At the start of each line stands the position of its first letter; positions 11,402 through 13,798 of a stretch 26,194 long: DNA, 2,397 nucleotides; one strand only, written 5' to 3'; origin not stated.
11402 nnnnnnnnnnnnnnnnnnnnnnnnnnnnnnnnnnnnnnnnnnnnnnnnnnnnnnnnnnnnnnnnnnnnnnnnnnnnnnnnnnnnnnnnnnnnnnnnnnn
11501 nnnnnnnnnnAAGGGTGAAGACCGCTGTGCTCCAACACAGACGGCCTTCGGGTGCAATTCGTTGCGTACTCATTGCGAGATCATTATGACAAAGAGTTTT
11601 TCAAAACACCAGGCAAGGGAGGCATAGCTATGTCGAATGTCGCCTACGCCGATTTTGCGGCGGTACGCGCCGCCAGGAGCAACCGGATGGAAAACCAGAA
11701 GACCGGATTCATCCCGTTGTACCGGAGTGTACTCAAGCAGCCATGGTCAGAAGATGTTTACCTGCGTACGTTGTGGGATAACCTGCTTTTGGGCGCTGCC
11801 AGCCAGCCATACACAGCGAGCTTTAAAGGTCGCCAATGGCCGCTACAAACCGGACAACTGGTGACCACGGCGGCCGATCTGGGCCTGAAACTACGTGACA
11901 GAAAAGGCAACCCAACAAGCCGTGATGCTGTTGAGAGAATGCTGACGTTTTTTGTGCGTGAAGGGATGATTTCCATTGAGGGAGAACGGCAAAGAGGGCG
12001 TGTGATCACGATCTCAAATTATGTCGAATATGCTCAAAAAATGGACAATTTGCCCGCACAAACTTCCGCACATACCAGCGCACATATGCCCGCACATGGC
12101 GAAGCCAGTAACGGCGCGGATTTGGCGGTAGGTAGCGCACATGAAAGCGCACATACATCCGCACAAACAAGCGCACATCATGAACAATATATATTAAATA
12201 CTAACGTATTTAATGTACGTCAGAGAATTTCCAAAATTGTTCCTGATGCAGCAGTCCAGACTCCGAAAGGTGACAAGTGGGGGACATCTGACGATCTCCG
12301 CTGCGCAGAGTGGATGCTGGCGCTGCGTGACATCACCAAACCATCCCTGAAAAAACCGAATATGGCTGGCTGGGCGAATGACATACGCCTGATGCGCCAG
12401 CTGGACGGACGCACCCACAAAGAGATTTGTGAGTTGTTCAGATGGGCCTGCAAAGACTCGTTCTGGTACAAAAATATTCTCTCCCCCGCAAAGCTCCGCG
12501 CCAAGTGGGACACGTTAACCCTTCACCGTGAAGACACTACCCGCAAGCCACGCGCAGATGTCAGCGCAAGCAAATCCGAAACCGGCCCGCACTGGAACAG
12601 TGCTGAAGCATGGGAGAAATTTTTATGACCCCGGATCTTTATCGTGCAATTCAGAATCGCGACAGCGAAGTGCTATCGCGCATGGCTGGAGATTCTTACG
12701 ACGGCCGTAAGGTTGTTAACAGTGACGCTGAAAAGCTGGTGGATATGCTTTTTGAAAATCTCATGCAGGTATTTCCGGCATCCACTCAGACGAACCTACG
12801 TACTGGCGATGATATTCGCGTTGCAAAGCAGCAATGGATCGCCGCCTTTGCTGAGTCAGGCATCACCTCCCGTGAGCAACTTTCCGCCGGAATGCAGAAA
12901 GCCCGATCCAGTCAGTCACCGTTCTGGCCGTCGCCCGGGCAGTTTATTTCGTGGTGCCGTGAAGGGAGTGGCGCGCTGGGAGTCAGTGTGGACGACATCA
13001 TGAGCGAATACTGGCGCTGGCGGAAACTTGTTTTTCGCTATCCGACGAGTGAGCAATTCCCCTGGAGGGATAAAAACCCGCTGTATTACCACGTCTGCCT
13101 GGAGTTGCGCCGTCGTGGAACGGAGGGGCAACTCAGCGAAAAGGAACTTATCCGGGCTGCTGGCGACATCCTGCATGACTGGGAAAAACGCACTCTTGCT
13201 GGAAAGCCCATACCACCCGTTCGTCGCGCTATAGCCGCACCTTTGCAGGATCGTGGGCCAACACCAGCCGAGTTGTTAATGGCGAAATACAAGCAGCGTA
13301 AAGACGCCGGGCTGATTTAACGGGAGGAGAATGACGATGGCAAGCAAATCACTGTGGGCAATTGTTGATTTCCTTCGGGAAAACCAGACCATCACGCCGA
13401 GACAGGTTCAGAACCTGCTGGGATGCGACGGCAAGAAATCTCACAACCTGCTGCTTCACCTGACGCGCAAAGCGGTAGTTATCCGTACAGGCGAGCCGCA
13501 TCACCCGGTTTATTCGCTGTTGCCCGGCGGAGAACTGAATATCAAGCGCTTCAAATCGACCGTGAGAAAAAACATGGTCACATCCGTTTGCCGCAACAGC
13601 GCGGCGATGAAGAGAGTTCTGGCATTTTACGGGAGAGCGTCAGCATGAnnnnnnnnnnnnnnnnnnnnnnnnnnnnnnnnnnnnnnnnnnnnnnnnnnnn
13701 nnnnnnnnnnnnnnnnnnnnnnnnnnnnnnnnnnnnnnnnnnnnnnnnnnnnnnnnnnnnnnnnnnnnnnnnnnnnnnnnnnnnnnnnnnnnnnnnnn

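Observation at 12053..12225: Iteron array and AT-rich tract embedded in the O-like gene: candidate replication origin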

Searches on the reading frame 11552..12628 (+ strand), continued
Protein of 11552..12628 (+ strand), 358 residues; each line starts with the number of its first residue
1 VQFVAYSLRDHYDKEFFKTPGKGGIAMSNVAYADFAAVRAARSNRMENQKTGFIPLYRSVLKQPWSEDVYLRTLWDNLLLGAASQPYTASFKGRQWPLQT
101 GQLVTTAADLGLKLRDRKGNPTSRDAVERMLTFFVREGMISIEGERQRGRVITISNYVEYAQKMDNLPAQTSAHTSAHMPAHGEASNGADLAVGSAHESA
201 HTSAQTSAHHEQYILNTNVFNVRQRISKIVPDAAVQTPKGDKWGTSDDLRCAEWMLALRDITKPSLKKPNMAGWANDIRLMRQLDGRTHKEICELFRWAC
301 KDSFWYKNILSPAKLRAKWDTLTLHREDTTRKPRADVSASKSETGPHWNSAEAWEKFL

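Call 12: get_annotated_region(hit=H10, flank=1500)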
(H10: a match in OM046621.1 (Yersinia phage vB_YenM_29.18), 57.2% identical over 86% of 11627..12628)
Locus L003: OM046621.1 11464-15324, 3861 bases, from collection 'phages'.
description: Yersinia phage vB_YenM_29.18, complete genome.
organism: Yersinia phage vB_YenM_29.18 (NCBI taxid 2918924)
taxonomy: Viruses; Duplodnaviria; Heunggongvirae; Uroviricota; Caudoviricetes
host: Yersinia enterocolitica; source: -; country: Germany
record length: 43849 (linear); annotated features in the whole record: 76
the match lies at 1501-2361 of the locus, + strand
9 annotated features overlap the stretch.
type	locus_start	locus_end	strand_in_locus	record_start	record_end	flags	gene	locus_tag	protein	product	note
CDS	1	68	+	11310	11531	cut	-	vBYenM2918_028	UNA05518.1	transcriptional regulator cro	-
CDS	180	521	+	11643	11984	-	-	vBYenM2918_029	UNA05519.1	CII family transcriptional regulator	-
CDS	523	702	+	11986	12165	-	-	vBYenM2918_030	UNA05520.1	hypothetical protein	-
CDS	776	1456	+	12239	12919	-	-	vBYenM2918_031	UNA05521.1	antirepressor KilAC domain-containing protein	-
CDS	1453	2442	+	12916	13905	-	-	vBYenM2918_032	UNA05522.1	DNA replication protein O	-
CDS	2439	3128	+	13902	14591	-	-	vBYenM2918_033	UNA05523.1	DNA replication protein P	-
CDS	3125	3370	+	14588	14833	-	-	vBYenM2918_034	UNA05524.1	hypothetical protein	-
CDS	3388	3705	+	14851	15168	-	-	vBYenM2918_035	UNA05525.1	hypothetical protein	-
CDS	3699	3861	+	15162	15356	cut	-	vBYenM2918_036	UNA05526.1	hypothetical protein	-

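Call 13: get_annotated_region(hit=H12, flank=1500)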
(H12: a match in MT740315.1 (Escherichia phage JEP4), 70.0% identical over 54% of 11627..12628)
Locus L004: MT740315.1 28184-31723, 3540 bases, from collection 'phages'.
description: Escherichia phage JEP4, complete genome.
organism: Escherichia phage JEP4 (NCBI taxid 2759219)
taxonomy: Viruses; Duplodnaviria; Heunggongvirae; Uroviricota; Caudoviricetes; Lederbergvirus
host: Escherichia coli; source: -; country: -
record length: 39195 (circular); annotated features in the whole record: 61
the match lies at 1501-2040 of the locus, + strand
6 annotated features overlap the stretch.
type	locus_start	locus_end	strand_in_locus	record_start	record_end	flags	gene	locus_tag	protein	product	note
CDS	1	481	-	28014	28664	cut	-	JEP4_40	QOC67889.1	repressor protein C2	-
CDS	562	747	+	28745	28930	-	-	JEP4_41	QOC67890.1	repressor protein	-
CDS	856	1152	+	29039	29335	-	-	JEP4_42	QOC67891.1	repressor protein C1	-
CDS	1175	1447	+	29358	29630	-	-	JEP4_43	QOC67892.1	hypothetical protein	-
CDS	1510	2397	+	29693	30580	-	-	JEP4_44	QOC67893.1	replication protein O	Origin specific replication initiation factor, replication protein O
CDS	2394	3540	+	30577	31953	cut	-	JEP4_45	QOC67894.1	replicative DNA helicase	-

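Call 14: get_annotated_region(hit=H17, flank=1500)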
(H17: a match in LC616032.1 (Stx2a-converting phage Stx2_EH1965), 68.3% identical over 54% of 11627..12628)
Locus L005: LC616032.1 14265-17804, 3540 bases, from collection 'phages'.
description: Stx2a-converting phage Stx2_EH1965 DNA, complete genome.
organism: Stx2a-converting phage Stx2_EH1965 (NCBI taxid 2816141)
taxonomy: Viruses; Duplodnaviria; Heunggongvirae; Uroviricota; Caudoviricetes; Sepvirinae
host: -; source: -; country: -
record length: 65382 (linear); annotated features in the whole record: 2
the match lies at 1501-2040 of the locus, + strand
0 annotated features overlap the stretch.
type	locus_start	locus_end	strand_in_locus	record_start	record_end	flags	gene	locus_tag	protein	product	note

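Call 27: find_related_loci(query=A2, collection=viral_contigs, flank=2500)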
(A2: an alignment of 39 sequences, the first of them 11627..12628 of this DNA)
Query A2 (333 aa) in viral_contigs; peptide patterns used: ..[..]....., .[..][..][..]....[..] (x = any residue, [..] = any of these).
539 stretches matched a pattern; 533 encode a relative of the query (tblastn E <= 1e-3); the best 80 are kept; 80 distinct loci.
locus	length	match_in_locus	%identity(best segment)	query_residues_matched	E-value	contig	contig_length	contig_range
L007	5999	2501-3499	98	1-333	0e+0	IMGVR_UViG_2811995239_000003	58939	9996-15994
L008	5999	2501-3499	98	1-333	0e+0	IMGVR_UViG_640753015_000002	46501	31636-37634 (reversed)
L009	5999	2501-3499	97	1-333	0e+0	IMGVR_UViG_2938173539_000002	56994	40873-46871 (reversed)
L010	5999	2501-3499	97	1-333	0e+0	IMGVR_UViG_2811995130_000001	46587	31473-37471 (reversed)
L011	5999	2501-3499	95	1-333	0e+0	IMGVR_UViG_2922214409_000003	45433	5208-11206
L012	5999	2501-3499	96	1-333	0e+0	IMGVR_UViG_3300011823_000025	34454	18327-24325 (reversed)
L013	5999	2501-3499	95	1-333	0e+0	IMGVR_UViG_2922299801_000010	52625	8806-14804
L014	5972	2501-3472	85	2-333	0e+0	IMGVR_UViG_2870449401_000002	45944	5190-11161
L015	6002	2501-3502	82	1-333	0e+0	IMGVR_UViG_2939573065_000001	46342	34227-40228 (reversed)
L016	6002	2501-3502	81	1-333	0e+0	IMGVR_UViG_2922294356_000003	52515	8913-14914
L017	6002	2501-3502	82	1-333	0e+0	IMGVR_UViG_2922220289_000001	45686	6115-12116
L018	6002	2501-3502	81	1-333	0e+0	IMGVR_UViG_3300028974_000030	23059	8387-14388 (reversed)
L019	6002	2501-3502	81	1-333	0e+0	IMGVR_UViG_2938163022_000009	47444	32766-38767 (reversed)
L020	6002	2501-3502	81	1-333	0e+0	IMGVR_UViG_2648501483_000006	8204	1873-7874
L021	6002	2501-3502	81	1-333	0e+0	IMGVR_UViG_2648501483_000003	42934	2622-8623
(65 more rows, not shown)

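Call 28: search_solved_structures(query=A2, max_evalue=1)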
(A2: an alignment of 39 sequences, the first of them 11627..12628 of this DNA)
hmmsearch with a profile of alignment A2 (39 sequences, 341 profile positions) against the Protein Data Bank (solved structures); distinct sequences matched with E-value up to 1: 0.
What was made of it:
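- Tried and rejected: No relative by sequence (call 28).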

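Call 45: predict_structure(alignment_id=A3)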
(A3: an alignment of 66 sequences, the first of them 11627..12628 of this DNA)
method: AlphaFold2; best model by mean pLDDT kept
length: 333 residues; sequences in the alignment: 66
mean_pLDDT: 62.3   pTM: 0.35
mean pLDDT of the five models: 62.3, 60.6, 60.5, 57.9, 56.9
residues with pLDDT >= 90: 20; 70-90: 151; 50-70: 42; < 50: 120
segments of 3 or more residues with pLDDT < 50: 1-31, 138-215, 313-321
pLDDT, mean of each block of 10 residues (from residue 1): 33 36 36 62 78 75 76 83 81 75 87 84 80 58 30 26 26 27 26 28 35 52 86 81 84 88 89 88 90 91 72 45 51 53
secondary structure, 60 per line:
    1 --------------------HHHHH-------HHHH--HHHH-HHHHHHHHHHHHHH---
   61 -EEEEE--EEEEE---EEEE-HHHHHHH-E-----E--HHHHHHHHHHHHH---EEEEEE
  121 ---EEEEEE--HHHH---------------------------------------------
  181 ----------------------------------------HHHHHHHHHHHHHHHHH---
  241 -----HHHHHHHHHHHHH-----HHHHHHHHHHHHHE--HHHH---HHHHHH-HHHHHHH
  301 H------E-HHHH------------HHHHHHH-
elements in order: H21-25 H33-36 H39-42 H44-57 E62-66 E69-73 E77-80 H82-88 H99-111 E115-120 E124-129 H132-135 H221-237 H246-258 H264-276 H280-283 H287-292 H294-301 H310-313 H326-332
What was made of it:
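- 11720..12037 (+): Coding for the N-terminal winged-helix domain (model residues 32-137). The predicted recognition helix is residues 99-111. The class-specific residue D100 (D99 of the native protein) is the codon GAT at 11924-11926. AlphaFold2 model, pLDDT 75-87 (call 45).
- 12038..12271 (+): Coding for the predicted disordered linker (model residues 138-215). It contains the whole array and the AT tract. pLDDT below 30 across residues 138-215 (call 45).
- On Lambdoid origin embedded in the O gene (ori-lambda type): The AlphaFold2 model puts 12054-12222 within the disordered linker, residues 138-215 (call 45).
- On Iteron plasmid origin (Rep_3 / RepE type): Single WH domain (call 45).
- The linker is predicted disordered (call 45), as low-complexity linkers often are.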

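Call 68: find_encoding_contigs(protein=P0022, flank=1500, max_places=1)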
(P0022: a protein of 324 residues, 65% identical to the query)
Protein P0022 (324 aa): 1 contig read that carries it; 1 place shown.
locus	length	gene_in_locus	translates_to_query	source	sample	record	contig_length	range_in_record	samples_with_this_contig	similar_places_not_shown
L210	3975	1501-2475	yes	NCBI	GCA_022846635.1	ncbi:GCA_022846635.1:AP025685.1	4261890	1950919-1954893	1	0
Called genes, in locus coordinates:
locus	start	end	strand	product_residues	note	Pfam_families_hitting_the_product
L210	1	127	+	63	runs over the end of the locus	-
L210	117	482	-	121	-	PF01381:HTH_3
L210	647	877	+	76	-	PF15943:YdaS_toxin (weak)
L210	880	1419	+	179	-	PF06254:YdaT_toxin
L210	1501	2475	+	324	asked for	PF04492:Phage_rep_O (weak)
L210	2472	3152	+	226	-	PF06992:Phage_lambda_P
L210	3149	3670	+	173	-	PF06224:AlkZ-like (weak), PF09339:HTH_IclR (faint), PF12802:MarR_2 (faint), PF13412:HTH_24 (faint), PF24034:DUF7343 (faint), PF01978:TrmB (faint), PF13404:HTH_AsnC-type (faint), PF13545:HTH_Crp_2 (faint), +1 more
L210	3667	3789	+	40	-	-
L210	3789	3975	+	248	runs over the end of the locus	-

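Call 69: find_encoding_contigs(protein=P0115, flank=1500, max_places=1)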
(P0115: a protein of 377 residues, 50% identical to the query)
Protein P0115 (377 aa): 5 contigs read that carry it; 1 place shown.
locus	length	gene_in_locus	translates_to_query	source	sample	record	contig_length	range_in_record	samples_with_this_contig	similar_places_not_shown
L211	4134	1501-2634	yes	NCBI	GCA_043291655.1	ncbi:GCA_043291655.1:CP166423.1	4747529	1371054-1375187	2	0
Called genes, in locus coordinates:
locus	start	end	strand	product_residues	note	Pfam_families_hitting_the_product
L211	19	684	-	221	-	PF01381:HTH_3, PF13560:HTH_31, PF00717:Peptidase_S24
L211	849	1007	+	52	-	PF01381:HTH_3 (weak)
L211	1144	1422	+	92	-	PF05269:Phage_CII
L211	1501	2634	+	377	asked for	PF04492:Phage_rep_O (weak)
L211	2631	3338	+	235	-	PF06992:Phage_lambda_P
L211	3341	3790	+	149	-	PF07105:DUF1367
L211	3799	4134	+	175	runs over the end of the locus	PF05869:Dam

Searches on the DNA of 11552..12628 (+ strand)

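Call 6: search_dna_similar(query=window:11552-12628:+, collection=phages, mode=near, max_rows=40)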
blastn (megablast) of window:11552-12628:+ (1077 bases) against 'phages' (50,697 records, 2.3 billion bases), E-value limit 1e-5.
No match.

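Call 7: search_dna_similar(query=window:11552-12628:+, collection=ecoli_genomes, mode=near, max_rows=30)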
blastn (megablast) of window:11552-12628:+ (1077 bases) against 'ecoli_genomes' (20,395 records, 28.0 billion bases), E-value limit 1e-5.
Records with a match: 2; places in all: 2; records where one place covers at least 80% of the query: 0.
Genomes with a match: 2 of 5426; with a place that covers at least 80% of the query: 0. Places per genome that has any: lowest 1, median 1, highest 1. On chromosomes: 2 places; on plasmids: 0.
Best place of each record, by identity: 60-80% 2.
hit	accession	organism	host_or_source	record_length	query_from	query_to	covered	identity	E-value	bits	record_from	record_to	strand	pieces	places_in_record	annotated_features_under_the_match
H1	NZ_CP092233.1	Escherichia coli strain M37H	river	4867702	21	574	51%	77.9%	9e-89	337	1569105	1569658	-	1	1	phage replication protein O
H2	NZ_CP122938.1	Escherichia coli strain ETEC1701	Sus scrofa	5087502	123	636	48%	77.6%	7e-80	307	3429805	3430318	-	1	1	replication protein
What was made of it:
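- Tried and rejected: Megablast found nothing in the phage collection and only partial 78% hits in E. coli genomes (calls 6, 7).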

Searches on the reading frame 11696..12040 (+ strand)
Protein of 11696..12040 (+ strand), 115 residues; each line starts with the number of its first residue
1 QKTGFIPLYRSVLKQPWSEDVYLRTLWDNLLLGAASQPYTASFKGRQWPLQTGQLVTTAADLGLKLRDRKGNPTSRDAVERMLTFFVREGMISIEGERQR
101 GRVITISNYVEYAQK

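Call 60: search_dna_similar(query=window:11696-12040:+, collection=phages, mode=protein, max_rows=60, rows=spread, max_evalue=0.001)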
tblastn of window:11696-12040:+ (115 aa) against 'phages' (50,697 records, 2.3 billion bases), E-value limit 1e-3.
Records with a match: 74; places in all: 74; records where one place covers at least 80% of the query: 74.
Best place of each record, by identity: 60-80% 64; <60% 10.
By first word of the organism name: Stx2a-converting 48; Klebsiella 7; Escherichia 5; Enterobacter 3; Yersinia 2; Lactobacillus 2; Vibrio 2; Stx2-converting 1; Enterobacteria 1; Staphylococcus 1; and 2 more.
By host as written in the record: - 51; Klebsiella pneumoniae 4; Yersinia enterocolitica 2; Lactobacillus casei 2; Klebsiella pneumoniae ST16-OXA48 1; Klebsiella pneumoniae KH43 1; Klebsiella pneumoniae H151440672 1; Escherichia coli 1; and 11 more.
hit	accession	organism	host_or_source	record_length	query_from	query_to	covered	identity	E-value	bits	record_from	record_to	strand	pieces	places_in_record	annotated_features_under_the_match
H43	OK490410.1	Klebsiella phage Kp4856-1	Klebsiella pneumoniae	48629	1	115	100%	76.5%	1e-55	190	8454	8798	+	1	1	record has no annotation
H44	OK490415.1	Klebsiella phage Kp4862-1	Klebsiella pneumoniae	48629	1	115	100%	76.5%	1e-55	190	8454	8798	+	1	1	record has no annotation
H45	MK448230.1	Klebsiella phage ST16-OXA48phi5.2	Klebsiella pneumoniae ST16-OXA48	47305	1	115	100%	76.5%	1e-55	190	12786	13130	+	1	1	replication protein O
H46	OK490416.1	Klebsiella phage Kp4864-1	Klebsiella pneumoniae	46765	1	115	100%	76.5%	1e-55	190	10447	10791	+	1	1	record has no annotation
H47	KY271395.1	Klebsiella phage 2b LV-2017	Klebsiella pneumoniae KH43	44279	1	115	100%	76.5%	1e-55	190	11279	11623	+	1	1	replication initiation protein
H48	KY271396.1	Klebsiella phage 2 LV-2017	Klebsiella pneumoniae H151440672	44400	1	115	100%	76.5%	3e-55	189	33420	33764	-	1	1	replication initiation protein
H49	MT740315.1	Escherichia phage JEP4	Escherichia coli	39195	1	115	100%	73.9%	5e-53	183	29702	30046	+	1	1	replication protein O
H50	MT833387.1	Escherichia phage HF4s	Escherichia coli 4s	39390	1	115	100%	73.9%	1e-52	182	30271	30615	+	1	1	DNA replication protein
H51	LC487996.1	Stx2-converting phage Stx2a 981509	Escherichia coli O157:H7 strain 981509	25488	1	115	100%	73.9%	1e-52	181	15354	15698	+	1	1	replication protein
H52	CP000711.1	Enterobacteria phage CUS-3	Escherichia coli RS218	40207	1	115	100%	73.9%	1e-52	181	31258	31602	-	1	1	O: phage replication protein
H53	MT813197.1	Escherichia phage vB_EcoP_Kapi1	Escherichia coli MP1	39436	1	115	100%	73.0%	2e-52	181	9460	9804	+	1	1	replication protein O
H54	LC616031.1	Stx2a-converting phage Stx2_EH0505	-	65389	1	115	100%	72.2%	1e-51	179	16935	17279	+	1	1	none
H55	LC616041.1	Stx2a-converting phage Stx2_PV12-16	-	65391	1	115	100%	72.2%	1e-51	179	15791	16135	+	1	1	none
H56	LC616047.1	Stx2a-converting phage Stx2_6804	-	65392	1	115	100%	72.2%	1e-51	179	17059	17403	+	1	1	none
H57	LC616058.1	Stx2a-converting phage Stx2_716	-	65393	1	115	100%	72.2%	1e-51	179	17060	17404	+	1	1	none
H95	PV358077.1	Enterobacter phage ENT1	Enterobacter hormaechei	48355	1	112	97%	50.9%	7e-25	102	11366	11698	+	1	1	record has no annotation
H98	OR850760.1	Salmonella phage S.Inf 5-2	Salmonella enterica subsp. enterica ...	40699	1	114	99%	45.6%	5e-24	100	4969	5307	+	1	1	record has no annotation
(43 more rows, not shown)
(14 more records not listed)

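Call 61: get_annotated_region(hit=H95, flank=1500)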
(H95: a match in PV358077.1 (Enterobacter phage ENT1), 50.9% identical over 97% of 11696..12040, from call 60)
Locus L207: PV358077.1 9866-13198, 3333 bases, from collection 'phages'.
description: UNVERIFIED: Enterobacter phage ENT1, complete genome.
organism: Enterobacter phage ENT1 (NCBI taxid 3445837)
taxonomy: Viruses
host: Enterobacter hormaechei; source: -; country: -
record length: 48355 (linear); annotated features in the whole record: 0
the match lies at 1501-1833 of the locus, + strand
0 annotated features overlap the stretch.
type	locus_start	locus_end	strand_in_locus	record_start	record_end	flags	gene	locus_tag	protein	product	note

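Call 62: get_annotated_region(hit=H98, flank=1500)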
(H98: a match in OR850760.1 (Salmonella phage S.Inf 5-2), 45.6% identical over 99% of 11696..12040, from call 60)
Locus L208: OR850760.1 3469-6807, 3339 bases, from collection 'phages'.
description: UNVERIFIED_ORG: Salmonella phage S.Inf 5-2 clone NODE_1_length_40699_cov_40.644355 genomic sequence.
organism: Salmonella phage S.Inf 5-2 (NCBI taxid 3113839)
taxonomy: Viruses
host: Salmonella enterica subsp. enterica serovar Infantis; source: wastewater; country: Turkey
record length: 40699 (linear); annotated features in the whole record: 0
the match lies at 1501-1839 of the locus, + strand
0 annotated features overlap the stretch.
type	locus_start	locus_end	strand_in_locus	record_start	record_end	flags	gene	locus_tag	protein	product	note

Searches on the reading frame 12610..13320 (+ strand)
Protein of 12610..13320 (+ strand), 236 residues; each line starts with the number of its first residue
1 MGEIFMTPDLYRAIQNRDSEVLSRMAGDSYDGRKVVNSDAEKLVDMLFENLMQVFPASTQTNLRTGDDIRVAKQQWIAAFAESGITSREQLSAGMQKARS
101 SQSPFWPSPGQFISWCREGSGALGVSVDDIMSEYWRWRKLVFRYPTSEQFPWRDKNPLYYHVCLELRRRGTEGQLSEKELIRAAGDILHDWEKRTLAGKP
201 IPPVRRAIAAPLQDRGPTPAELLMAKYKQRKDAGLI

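Call 3: search_protein_families(library=pfam, proteins=[window:12610-13320:+], max_evalue=0.01)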
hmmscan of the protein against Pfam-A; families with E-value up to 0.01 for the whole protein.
window:12610-13320:+ (236 aa): 1 family
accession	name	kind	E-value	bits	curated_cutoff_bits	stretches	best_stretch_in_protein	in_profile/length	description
PF06992.16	Phage_lambda_P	-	1.5e-52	178.1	26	1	42-203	1-161/162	Replication protein P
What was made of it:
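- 12625..13320 (+): Lambda-P-like helicase-loader gene. Its ATG overlaps the O stop codon (ATGA). PF06992 Phage_lambda_P, E 1.5e-52 (call 3).
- On Lambdoid origin embedded in the O gene (ori-lambda type): PF06992 P gene at 12625-13320 (call 3).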

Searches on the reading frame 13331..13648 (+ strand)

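Call 3: search_protein_families(library=pfam, proteins=[window:13331-13648:+], max_evalue=0.01)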
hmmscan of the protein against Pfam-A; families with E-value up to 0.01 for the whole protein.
window:13331-13648:+ (105 aa): 0 families

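Call 43: search_protein_families(library=phrogs, proteins=[window:13331-13648:+], max_evalue=0.00001)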
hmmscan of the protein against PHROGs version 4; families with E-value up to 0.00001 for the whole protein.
window:13331-13648:+ (105 aa): 1 family
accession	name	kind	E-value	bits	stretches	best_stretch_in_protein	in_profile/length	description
phrog_142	-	moron, auxiliary metabolic gene and host takeover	2.2e-26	93.2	1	3-104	9-111/116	Ren-like exclusion protein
